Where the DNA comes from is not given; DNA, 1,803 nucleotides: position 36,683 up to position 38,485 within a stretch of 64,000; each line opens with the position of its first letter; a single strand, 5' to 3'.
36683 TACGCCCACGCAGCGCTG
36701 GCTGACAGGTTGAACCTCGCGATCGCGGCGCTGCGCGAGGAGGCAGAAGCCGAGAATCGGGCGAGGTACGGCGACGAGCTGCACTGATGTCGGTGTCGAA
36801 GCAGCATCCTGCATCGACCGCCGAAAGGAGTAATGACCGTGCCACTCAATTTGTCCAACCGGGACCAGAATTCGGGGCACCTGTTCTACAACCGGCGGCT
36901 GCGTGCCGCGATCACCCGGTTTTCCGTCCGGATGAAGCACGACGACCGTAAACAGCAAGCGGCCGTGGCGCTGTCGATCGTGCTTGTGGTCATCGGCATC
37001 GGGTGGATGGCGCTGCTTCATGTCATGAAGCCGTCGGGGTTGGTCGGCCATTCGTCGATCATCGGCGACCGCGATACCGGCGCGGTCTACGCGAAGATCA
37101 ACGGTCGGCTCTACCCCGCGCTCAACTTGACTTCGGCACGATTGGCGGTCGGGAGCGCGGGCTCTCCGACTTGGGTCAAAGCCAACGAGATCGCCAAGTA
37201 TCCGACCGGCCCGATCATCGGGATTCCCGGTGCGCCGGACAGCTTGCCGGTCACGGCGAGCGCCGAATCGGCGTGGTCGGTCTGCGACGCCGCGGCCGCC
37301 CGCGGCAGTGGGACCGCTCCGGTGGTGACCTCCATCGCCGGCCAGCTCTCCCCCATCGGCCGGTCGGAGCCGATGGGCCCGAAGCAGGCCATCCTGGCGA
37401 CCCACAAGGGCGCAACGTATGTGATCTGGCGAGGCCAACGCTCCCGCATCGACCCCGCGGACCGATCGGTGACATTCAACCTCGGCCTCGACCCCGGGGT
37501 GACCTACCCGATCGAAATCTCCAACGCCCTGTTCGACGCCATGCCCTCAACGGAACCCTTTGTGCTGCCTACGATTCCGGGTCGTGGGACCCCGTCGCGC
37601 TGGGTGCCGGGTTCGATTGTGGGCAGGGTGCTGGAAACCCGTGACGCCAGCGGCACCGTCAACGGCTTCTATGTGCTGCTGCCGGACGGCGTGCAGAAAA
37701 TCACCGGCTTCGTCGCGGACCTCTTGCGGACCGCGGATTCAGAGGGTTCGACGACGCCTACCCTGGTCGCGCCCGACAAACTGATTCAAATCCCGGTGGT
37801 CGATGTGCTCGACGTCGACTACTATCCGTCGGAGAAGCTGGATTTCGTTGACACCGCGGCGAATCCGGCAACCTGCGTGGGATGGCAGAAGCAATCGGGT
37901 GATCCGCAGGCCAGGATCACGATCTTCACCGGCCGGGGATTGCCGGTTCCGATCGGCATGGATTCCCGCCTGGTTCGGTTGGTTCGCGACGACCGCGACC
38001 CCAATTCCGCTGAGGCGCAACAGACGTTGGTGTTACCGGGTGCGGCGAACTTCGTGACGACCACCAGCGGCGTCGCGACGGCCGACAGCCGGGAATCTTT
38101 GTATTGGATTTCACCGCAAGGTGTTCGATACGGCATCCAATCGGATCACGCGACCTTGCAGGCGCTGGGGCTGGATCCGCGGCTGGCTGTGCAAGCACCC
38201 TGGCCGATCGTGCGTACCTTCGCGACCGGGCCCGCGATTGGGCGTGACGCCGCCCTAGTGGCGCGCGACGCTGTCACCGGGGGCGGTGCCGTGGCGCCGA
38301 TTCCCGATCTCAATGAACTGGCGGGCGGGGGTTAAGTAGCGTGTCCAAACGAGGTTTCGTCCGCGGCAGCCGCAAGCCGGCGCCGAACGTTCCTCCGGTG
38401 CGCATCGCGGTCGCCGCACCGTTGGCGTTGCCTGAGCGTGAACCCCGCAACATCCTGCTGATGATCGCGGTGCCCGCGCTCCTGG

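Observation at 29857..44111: Rv0022c-Rv0030-like 'hypothetical' module physically joined to eccB-eccC-PE-PPE: a candidate unnumbered type VII (ESX-like) locus next to oriC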

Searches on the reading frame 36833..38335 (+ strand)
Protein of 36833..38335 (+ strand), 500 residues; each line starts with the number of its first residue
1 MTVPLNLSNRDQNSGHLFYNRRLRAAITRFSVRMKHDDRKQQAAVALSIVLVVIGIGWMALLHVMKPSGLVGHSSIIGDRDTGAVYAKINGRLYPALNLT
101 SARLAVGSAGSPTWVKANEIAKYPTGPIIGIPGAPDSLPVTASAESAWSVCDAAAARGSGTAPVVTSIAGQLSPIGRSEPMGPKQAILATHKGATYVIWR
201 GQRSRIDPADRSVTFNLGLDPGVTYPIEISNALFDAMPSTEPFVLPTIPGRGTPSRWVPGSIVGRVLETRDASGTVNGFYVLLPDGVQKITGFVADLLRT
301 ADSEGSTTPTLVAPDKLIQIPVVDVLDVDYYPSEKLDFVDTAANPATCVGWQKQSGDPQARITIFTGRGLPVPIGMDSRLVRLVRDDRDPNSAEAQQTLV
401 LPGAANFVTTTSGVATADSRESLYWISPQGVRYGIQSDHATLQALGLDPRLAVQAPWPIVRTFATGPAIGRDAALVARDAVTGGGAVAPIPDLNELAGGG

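Call 3: search_protein_families(library=pfam, proteins=[window:36833-38335:+], max_evalue=0.01)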
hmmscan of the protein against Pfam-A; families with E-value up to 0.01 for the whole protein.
window:36833-38335:+ (500 aa): 1 family
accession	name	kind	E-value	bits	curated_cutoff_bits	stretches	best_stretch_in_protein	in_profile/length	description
PF05108.18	T7SS_ESX1_EccB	-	1.9e-147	492.3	27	1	6-481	2-472/474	Type VII secretion system ESX-1, transport TM domain B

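Call 7: search_protein_families(library=ncbifam, proteins=[window:36833-38335:+], max_evalue=0.01)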
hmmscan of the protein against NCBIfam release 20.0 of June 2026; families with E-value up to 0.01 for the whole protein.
window:36833-38335:+ (500 aa): 1 family
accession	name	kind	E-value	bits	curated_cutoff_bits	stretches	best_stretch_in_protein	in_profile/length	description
TIGR03919.1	T7SS_EccB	equivalog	7.8e-139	463.4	154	1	8-468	1-455/457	type VII secretion protein EccB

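Call 11: find_homologous_proteins(query=window:36833-38335:+, max_evalue=1e-20)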
Query window:36833-38335:+ (500 aa): 1112 proteins with E <= 1e-20 among 8000 candidates; the best 120 are listed.
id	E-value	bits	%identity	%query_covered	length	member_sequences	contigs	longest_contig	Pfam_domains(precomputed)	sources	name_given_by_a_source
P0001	0.0e+0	1050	93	100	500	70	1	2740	PF05108.19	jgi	jgi:type VII secretion protein EccB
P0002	0.0e+0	1046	94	100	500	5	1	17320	PF05108.19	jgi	jgi:type VII secretion protein EccB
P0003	0.0e+0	1044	93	100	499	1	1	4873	PF05108.19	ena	-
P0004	0.0e+0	1035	93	100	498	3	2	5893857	PF05108.19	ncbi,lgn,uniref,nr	ncbi:type VII secretion protein EccB [Mycobacterium triplex]|uniref:ESX-2 secretion system protein e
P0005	0.0e+0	1028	92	100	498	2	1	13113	PF05108.19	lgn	-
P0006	0.0e+0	1014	90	100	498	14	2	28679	PF05108.19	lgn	-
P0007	1.5e-297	1005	90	99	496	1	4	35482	PF05108.19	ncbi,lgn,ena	-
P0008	1.6e-297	1005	91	99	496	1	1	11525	PF05108.19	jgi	jgi:type VII secretion protein EccB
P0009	2.5e-297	1005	90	99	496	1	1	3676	PF05108.19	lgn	-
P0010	6.1e-297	1003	90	99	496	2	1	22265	PF05108.19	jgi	jgi:type VII secretion protein EccB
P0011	2.1e-296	1002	90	99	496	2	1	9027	PF05108.19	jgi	-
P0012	4.5e-296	1001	90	99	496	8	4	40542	PF05108.19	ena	-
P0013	1.2e-294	996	90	99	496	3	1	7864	PF05108.19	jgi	jgi:type VII secretion protein EccB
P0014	6.0e-294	994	89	99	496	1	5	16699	PF05108.19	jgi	jgi:type VII secretion protein EccB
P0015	1.6e-293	992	89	99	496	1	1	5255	PF05108.19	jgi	jgi:type VII secretion protein EccB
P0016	1.8e-293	992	89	100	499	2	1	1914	PF05108.19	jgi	jgi:type VII secretion protein EccB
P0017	2.2e-293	992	89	99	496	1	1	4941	PF05108.19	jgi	jgi:type VII secretion protein EccB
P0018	2.2e-293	992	89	100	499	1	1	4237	PF05108.19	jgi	jgi:type VII secretion protein EccB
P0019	2.4e-293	992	89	99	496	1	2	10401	PF05108.19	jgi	jgi:type VII secretion protein EccB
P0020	3.1e-293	991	89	99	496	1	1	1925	PF05108.19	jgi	jgi:type VII secretion protein EccB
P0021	3.1e-293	991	89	100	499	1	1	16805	PF05108.19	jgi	jgi:type VII secretion protein EccB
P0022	4.7e-293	991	89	99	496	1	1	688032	PF05108.19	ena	-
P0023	6.2e-293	990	89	99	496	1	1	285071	PF05108.19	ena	-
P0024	1.4e-292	989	89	99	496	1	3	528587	PF05108.19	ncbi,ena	-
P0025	3.0e-291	985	88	100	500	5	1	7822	PF05108.19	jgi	jgi:type VII secretion protein EccB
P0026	1.9e-290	982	88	100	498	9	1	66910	PF05108.19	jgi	jgi:type VII secretion protein EccB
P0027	4.3e-290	981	88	99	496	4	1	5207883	PF05108.19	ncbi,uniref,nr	ncbi:type VII secretion protein EccB [Mycobacterium shigaense]|uniref:type VII secretion protein Ecc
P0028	5.6e-290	980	88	99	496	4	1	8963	PF05108.19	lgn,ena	-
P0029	5.5e-288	974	88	100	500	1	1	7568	PF05108.19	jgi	jgi:type VII secretion protein EccB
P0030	7.9e-288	973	87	100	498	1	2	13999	PF05108.19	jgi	jgi:type VII secretion protein EccB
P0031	2.0e-287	972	86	100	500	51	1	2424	PF05108.19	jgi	jgi:type VII secretion protein EccB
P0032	1.4e-286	969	87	100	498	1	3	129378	PF05108.19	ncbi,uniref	ncbi:MAG: type VII secretion protein EccB [Mycobacterium sp.]|uniref:type VII secretion protein EccB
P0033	1.5e-286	969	90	96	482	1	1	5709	PF05108.19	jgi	jgi:type VII secretion protein EccB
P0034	6.8e-286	967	86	100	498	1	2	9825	PF05108.19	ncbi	ncbi:MAG: type VII secretion protein EccB [Mycobacterium sp.]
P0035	1.2e-284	963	86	100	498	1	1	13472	PF05108.19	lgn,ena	-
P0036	1.3e-284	963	86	100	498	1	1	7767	PF05108.19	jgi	-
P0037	1.4e-284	963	86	100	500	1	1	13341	PF05108.19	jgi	jgi:ESX secretion system ATPase EccB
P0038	3.7e-282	955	85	100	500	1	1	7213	PF05108.19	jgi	jgi:type VII secretion protein EccB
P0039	1.5e-280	949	85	100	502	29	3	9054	PF05108.19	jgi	jgi:type VII secretion protein EccB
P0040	2.6e-280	949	85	100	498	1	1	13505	PF05108.19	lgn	-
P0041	1.3e-278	943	86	98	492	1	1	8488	PF05108.19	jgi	jgi:type VII secretion protein EccB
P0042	1.1e-277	940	83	100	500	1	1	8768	PF05108.19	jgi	jgi:type VII secretion protein EccB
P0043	1.1e-277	940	83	99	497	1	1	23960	PF05108.19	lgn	-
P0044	3.9e-277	938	84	99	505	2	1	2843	PF05108.19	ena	-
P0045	2.4e-276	935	83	100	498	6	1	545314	PF05108.19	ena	-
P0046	3.3e-276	935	86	98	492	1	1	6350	PF05108.19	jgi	jgi:type VII secretion protein EccB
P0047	5.9e-276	934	84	100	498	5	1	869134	PF05108.19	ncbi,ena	-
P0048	1.3e-274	930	82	100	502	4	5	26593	PF05108.19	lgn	-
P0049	2.0e-274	929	85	98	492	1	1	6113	PF05108.19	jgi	jgi:type VII secretion protein EccB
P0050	2.1e-274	929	83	100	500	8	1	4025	PF05108.19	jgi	jgi:type VII secretion protein EccB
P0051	2.5e-273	926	82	100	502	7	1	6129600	PF05108.19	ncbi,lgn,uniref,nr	ncbi:type VII secretion protein EccB [Mycobacterium riyadhense]|uniref:type VII secretion protein Ec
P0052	1.1e-272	923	83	100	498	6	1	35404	PF05108.19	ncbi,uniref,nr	ncbi:type VII secretion protein EccB [Mycobacterium sp.]|uniref:type VII secretion protein EccB n=1 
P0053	5.9e-272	921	84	100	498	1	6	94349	PF05108.19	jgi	jgi:type VII secretion protein EccB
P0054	8.8e-272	920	82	100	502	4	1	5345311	PF05108.19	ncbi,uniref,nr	ncbi:type VII secretion protein EccB [Mycobacterium kubicae]|uniref:type VII secretion protein EccB 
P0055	1.1e-271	920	84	95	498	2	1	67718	PF05108.19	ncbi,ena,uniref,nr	ncbi:MAG: type VII secretion protein EccB [Mycobacterium sp.]|uniref:type VII secretion protein EccB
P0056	3.2e-270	915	81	99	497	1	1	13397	PF05108.19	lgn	-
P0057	5.0e-270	915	82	99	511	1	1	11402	PF05108.19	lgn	-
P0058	3.7e-269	912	81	99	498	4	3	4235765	PF05108.19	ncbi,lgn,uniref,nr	ncbi:type VII secretion protein EccB [Mycobacterium haemophilum DSM 44634]|uniref:type VII secretion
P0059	5.5e-269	911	81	100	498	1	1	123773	PF05108.19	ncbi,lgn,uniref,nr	ncbi:type VII secretion protein EccB [Mycobacterium sp. 1423905.2]|uniref:type VII secretion protein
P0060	5.6e-269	911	81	99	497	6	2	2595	PF05108.19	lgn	-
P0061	8.8e-268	907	81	100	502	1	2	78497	PF05108.19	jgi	jgi:type VII secretion protein EccB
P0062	2.5e-267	906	82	100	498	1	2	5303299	PF05108.19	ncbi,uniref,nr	ncbi:type VII secretion protein EccB [Mycobacterium decipiens]|uniref:Type VII secretion protein Ecc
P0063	2.7e-267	906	81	99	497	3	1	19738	PF05108.19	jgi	jgi:type VII secretion protein EccB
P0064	3.3e-267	905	81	99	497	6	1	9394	PF05108.19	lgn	-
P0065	3.7e-267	905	82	99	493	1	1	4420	PF05108.19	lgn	-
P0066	4.3e-267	905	81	99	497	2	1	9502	PF05108.19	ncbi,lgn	ncbi:MAG: type VII secretion protein EccB [Mycobacterium sp.]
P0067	2.2e-266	903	80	99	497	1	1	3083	PF05108.19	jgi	jgi:type VII secretion protein EccB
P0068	4.1e-266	902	81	100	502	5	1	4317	PF05108.19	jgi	jgi:type VII secretion protein EccB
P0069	1.0e-265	900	81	99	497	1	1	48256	PF05108.19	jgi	jgi:type VII secretion protein EccB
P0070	3.4e-265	899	81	99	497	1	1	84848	PF05108.19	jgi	jgi:ESX secretion system ATPase EccB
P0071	4.4e-265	898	80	99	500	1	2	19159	PF05108.19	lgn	-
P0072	1.6e-264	896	80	99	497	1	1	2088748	PF05108.19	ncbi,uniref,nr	ncbi:type VII secretion protein EccB [Mycobacterium sp. SM1]|uniref:type VII secretion protein EccB 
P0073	3.0e-264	896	81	99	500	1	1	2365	PF05108.19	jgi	jgi:type VII secretion protein EccB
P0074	4.1e-264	895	80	100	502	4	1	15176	PF05108.19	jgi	jgi:type VII secretion protein EccB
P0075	4.5e-264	895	80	99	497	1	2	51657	PF05108.19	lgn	-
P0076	5.9e-264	895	80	100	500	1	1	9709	PF05108.19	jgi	jgi:type VII secretion protein EccB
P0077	7.7e-264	894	80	99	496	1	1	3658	PF05108.19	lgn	-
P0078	9.3e-264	894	81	100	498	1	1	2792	PF05108.19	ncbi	-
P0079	1.2e-263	894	80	99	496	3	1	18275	PF05108.19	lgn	-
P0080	1.5e-263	893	81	100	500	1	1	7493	PF05108.19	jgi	jgi:type VII secretion protein EccB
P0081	2.0e-263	893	79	100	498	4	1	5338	PF05108.19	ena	-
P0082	2.3e-263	893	80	99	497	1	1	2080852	PF05108.19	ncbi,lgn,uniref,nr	ncbi:type VII secretion protein EccB [Mycobacterium botniense]|uniref:ESX-2 secretion system ATPase 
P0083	2.5e-263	893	79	99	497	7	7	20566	PF05108.19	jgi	jgi:type VII secretion protein EccB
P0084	6.6e-263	891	79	100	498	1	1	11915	PF05108.19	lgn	-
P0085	6.9e-263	891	80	99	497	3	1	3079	PF05108.19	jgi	jgi:type VII secretion protein EccB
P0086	9.2e-263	891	80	99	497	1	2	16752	PF05108.19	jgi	jgi:type VII secretion protein EccB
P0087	1.5e-262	890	81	100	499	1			PF05108.19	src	-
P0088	2.2e-262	889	80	98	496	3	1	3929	PF05108.19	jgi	-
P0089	7.8e-262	888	80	99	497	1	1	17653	PF05108.19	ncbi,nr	ncbi:MAG: hypothetical protein QOJ56_5620 [Mycobacterium sp.]|nr:hypothetical protein [Mycobacterium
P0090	1.0e-261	887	80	99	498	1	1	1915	PF05108.19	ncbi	ncbi:MAG: type VII secretion protein EccB [Mycobacterium sp.]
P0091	1.3e-261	887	80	99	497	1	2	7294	PF05108.19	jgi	jgi:type VII secretion protein EccB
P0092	1.3e-261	887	79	100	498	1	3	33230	PF05108.19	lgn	-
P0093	1.4e-261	887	79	99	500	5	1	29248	PF05108.19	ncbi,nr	ncbi:MAG: hypothetical protein QOD58_2007 [Mycobacterium sp.]|nr:hypothetical protein [Mycobacterium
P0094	1.7e-261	886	80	99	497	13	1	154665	PF05108.19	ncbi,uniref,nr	ncbi:hypothetical protein MXEN_05555 [Mycobacterium xenopi RIVM700367]|uniref:type VII secretion pro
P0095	1.9e-261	886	79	100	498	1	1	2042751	PF05108.19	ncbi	-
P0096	2.7e-261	886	80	99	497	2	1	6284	PF05108.19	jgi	jgi:type VII secretion protein EccB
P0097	3.9e-261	885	80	99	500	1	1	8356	PF05108.19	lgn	-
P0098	4.0e-261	885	80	99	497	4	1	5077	PF05108.19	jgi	jgi:type VII secretion protein EccB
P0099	4.0e-261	885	79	99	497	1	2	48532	PF05108.19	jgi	jgi:type VII secretion protein EccB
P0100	6.4e-261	885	79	99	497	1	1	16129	PF05108.19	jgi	-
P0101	9.0e-261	884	79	99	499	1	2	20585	PF05108.19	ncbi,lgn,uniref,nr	ncbi:type VII secretion protein EccB [Mycobacterium asiaticum]|uniref:Type VII secretion protein Ecc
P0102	1.1e-260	884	78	99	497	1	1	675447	PF05108.19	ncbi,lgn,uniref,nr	ncbi:MAG: type VII secretion protein EccB [Mycobacterium sp.]|uniref:type VII secretion protein EccB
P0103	1.1e-260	884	79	99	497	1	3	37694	PF05108.19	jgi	jgi:type VII secretion protein EccB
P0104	2.2e-260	883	79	100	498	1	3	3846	PF05108.19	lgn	-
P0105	4.6e-260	882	79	99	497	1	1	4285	PF05108.19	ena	-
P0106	7.1e-260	881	79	99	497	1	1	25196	PF05108.19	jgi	jgi:type VII secretion protein EccB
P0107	7.5e-260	881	80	99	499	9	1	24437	PF05108.19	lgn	-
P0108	7.9e-260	881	79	99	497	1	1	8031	PF05108.19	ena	-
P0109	9.0e-260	881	79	100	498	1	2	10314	PF05108.19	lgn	-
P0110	1.1e-259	881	79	99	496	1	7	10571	PF05108.19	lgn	-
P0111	1.4e-259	880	79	99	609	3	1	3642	PF05108.19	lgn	-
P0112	2.1e-259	880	79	99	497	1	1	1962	PF05108.19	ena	-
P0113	2.1e-259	880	78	100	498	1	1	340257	PF05108.19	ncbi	-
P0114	2.2e-259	880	79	99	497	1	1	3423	PF05108.19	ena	-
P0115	2.4e-259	879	80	99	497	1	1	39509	PF05108.19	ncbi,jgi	jgi:type VII secretion protein EccB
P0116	2.8e-259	879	80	99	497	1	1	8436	PF05108.19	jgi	-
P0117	3.3e-259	879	79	99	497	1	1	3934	PF05108.19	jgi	jgi:type VII secretion protein EccB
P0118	3.8e-259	879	79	99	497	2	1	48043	PF05108.19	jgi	-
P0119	4.3e-259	879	79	99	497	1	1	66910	PF05108.19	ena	-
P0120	4.4e-259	879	79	99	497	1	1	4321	PF05108.19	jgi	jgi:type VII secretion protein EccB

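Call 12: find_related_loci(query=window:36833-38335:+, collection=genome_contigs, flank=10000)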
Query window:36833-38335:+ (500 aa) in genome_contigs; peptide patterns used: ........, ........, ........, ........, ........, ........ (x = any residue, [..] = any of these).
356 stretches matched a pattern; 322 encode a relative of the query (tblastn E <= 1e-3); the best 80 are kept; 80 distinct loci.
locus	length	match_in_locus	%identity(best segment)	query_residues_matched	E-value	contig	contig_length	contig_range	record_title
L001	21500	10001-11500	94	1-500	0e+0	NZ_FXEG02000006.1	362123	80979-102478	Mycobacterium ahvazicum strain AFP003, whole genome shotgun sequence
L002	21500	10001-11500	96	1-500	0e+0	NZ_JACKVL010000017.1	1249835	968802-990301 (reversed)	Mycobacterium montefiorense strain DSM 44602 MMFIDSM44602_contig000017, whole genome shotgun sequence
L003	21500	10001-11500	93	1-500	0e+0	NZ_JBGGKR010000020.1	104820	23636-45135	Mycobacterium sp. pR1184 contig00020, whole genome shotgun sequence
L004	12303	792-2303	92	1-500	0e+0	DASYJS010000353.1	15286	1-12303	MAG TPA_asm: Mycobacterium sp. isolate SMAG_U4301 k141_1897667, whole genome shotgun sequence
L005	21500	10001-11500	93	1-500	0e+0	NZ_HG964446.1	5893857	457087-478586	Mycobacterium triplex strain DSM 44626, whole genome shotgun sequence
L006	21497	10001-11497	90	2-500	0e+0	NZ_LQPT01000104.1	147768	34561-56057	Mycobacterium sherrisii strain ATCC BAA-832 contig_77, whole genome shotgun sequence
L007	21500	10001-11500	88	1-500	0e+0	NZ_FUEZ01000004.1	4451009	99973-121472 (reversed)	Mycobacterium numidiamassiliense strain AB215, whole genome shotgun sequence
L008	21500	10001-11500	88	1-500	0e+0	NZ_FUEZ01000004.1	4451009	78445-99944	Mycobacterium numidiamassiliense strain AB215, whole genome shotgun sequence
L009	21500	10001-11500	88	1-500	0e+0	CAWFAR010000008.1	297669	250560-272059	MAG: uncultured Actinomycetota bacterium isolate MFD01138.bin.1.83 genome assembly, contig: contig_23502, whole genome s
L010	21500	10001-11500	87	1-500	0e+0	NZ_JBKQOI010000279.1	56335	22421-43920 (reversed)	MAG: Mycobacterium sp. isolate LASYr2D2E2F__bin_6 LASYr2D2E2F_000000208457, whole genome shotgun sequence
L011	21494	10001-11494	87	1-498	0e+0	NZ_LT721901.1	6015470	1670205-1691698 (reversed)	Mycobacterium rhizamassiliense strain AB57, whole genome shotgun sequence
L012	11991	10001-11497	85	2-500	0e+0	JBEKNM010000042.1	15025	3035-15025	MAG: Mycobacterium sp. isolate SPRUCE 417 SPRUCE_417_42, whole genome shotgun sequence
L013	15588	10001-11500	85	1-500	0e+0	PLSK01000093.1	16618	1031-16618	MAG: Mycobacterium sp. isolate bog_759 73.20120700_S1D.38_contig_66316, whole genome shotgun sequence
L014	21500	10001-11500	85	1-500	0e+0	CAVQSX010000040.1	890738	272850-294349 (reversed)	MAG: uncultured Actinomycetota bacterium isolate MFD00082.bin.1.17 genome assembly, contig: contig_3203, whole genome sh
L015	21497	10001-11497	85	2-500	0e+0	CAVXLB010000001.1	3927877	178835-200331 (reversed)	MAG: uncultured Actinomycetota bacterium isolate MFD00731.bin.1.5 genome assembly, contig: contig_13432, whole genome sh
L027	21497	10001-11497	80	1-499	0e+0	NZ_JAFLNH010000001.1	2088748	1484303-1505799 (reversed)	Mycobacterium sp. SM1 contig1, whole genome shotgun sequence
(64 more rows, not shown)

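Call 24: search_dna_similar(query=window:36833-38335:+, collection=plasmids, mode=protein, max_rows=30)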
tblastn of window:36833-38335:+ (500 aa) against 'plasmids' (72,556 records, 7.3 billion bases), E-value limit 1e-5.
Records with a match: 113; places in all: 117; records where one place covers at least 80% of the query: 94.
Best place of each record, by identity: <60% 113.
By first word of the organism name: Mycobacterium 63; Mycolicibacterium 20; Streptomyces 16; Mycobacteroides 5; Tsukamurella 3; Nocardia 2; Rhodococcus 2; Candidatus 1; Nonomuraea 1.
By predicted mobility (MOB-suite, as given by PLSDB): non-mobilizable 59; mobilizable 54.
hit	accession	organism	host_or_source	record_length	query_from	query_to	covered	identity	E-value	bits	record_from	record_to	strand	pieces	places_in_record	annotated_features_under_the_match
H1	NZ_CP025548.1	Mycobacterium paragordonae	Homo sapiens,cultured bacteria,sputum ...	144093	1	484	97%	52.9%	9e-141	454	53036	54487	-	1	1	eccB: type VII secretion protein EccB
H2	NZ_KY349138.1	Mycolicibacterium sp. CBMA 213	-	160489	3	491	98%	47.0%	3e-107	358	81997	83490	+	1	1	eccB: type VII secretion protein EccB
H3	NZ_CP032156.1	Mycobacterium sp. ELW1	whole organism,Stream sediment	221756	5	489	97%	46.9%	4e-117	386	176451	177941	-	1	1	eccB: type VII secretion protein EccB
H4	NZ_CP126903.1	Mycolicibacterium vanbaalenii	cell culture,soil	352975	5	491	97%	46.7%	6e-117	385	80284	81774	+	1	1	eccB: type VII secretion protein EccB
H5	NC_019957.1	Mycobacterium sp. JS623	-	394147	3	491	98%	46.2%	3e-110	367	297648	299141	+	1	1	eccB: type VII secretion protein EccB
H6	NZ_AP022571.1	Mycolicibacterium poriferae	-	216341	5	491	97%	46.3%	7e-118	388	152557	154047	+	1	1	eccB: type VII secretion protein EccB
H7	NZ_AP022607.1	Mycobacterium branderi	-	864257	5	487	97%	46.2%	1e-114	379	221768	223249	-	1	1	eccB: type VII secretion protein EccB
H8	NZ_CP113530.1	Mycobacterium sp. Aquia_216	Channa argus,spleen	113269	5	481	95%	45.4%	7e-107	357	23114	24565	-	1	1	eccB: type VII secretion protein EccB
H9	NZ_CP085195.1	Mycobacterium avium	-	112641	5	476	94%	45.2%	3e-105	352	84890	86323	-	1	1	eccB: type VII secretion protein EccB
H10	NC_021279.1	Mycobacteroides abscessus subsp. bolletii 50594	-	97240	12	481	94%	44.6%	3e-92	314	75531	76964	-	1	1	eccB: type VII secretion protein EccB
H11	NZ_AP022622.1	Mycobacteroides abscessus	-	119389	12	481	94%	44.6%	3e-92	314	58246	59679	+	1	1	eccB: type VII secretion protein EccB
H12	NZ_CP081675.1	Mycolicibacterium farcinogenes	Homo sapiens,skin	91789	5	490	97%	40.5%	1e-80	281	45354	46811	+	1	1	eccB: type VII secretion protein EccB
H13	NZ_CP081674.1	Mycolicibacterium farcinogenes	Homo sapiens,skin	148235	5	490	97%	38.9%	2e-73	259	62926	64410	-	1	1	eccB: type VII secretion protein EccB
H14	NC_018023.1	Mycolicibacterium chubuense NBB4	-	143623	3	486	97%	38.9%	4e-77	270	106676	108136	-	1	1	eccB: type VII secretion protein EccB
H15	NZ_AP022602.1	Mycobacterium gallinarum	-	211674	3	486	97%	38.5%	3e-77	271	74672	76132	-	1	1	eccB: type VII secretion protein EccB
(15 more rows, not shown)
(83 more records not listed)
